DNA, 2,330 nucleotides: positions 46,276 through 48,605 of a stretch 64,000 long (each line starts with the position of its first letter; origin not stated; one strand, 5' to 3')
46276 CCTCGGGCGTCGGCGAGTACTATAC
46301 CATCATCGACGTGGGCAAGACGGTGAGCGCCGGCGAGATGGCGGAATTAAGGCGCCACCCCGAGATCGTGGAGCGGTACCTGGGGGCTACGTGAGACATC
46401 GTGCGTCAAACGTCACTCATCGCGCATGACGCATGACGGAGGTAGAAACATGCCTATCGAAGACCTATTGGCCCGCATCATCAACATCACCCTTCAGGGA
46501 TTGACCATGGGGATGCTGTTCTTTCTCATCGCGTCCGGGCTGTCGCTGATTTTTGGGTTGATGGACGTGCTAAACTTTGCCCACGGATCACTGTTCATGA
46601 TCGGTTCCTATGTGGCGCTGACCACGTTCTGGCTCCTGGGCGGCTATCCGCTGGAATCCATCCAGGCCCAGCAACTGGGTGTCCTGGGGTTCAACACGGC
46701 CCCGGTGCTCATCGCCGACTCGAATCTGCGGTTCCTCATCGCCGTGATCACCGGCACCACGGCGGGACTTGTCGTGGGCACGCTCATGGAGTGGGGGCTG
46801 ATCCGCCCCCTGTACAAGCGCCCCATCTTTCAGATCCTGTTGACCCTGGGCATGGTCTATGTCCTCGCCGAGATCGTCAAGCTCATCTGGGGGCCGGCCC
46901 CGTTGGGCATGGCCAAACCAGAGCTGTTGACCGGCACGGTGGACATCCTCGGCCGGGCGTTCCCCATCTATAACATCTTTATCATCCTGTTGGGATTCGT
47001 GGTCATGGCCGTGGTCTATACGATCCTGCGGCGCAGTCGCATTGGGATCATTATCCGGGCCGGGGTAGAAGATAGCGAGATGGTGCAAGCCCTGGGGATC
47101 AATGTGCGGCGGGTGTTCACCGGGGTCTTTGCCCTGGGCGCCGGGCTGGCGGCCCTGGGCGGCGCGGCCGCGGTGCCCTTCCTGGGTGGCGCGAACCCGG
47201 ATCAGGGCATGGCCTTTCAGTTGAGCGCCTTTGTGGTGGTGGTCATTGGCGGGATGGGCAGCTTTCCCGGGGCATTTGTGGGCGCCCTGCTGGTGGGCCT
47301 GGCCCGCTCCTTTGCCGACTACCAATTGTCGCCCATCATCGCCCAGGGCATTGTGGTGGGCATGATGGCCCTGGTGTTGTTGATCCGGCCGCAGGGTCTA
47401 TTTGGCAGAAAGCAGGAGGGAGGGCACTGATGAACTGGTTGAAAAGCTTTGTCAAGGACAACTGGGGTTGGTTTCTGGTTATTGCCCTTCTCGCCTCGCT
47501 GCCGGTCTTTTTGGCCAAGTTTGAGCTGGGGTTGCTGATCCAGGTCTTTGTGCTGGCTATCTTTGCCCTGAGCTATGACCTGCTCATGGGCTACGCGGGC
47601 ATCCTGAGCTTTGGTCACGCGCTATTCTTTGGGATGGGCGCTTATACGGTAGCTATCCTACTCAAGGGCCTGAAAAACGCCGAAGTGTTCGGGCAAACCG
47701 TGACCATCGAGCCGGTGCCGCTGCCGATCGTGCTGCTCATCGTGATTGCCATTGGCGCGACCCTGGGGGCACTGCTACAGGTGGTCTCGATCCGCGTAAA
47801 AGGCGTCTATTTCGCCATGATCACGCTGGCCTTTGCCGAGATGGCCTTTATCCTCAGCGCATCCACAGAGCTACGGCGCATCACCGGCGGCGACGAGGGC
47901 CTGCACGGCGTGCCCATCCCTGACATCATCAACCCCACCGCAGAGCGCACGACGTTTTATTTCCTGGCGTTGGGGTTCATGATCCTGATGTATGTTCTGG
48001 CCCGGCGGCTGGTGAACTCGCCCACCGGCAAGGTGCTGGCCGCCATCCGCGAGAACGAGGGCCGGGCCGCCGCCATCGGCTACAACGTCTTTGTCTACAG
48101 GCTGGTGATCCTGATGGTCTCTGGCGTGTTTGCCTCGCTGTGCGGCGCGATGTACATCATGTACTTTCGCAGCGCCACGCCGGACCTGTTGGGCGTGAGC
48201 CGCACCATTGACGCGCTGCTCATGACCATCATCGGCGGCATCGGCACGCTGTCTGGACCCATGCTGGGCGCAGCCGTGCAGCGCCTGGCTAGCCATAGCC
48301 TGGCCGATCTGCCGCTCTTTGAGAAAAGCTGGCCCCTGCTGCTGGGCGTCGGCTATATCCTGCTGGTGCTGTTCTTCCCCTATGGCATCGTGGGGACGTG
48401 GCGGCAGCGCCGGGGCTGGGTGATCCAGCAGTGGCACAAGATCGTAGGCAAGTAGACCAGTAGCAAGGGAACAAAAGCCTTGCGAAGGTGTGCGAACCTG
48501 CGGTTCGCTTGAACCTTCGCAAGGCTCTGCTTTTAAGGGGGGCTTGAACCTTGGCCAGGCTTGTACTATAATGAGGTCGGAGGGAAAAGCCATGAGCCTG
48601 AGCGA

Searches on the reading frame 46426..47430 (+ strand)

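Call 16: search_protein_families(library=pfam, proteins=[window:46426-47430:+])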
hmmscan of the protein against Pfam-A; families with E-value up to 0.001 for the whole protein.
window:46426-47430:+ (334 aa): 1 family
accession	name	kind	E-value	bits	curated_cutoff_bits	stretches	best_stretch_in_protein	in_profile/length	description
PF02653.21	BPD_transp_2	-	7.3e-41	140.5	26.8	1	22-318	2-268/269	Branched-chain amino acid transport system / permease component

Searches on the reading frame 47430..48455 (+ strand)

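Call 16: search_protein_families(library=pfam, proteins=[window:47430-48455:+])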
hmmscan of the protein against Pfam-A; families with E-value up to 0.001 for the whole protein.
window:47430-48455:+ (341 aa): 1 family
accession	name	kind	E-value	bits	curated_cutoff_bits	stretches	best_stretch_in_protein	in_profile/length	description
PF02653.21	BPD_transp_2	-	1.5e-41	142.7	26.8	1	34-301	4-256/269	Branched-chain amino acid transport system / permease component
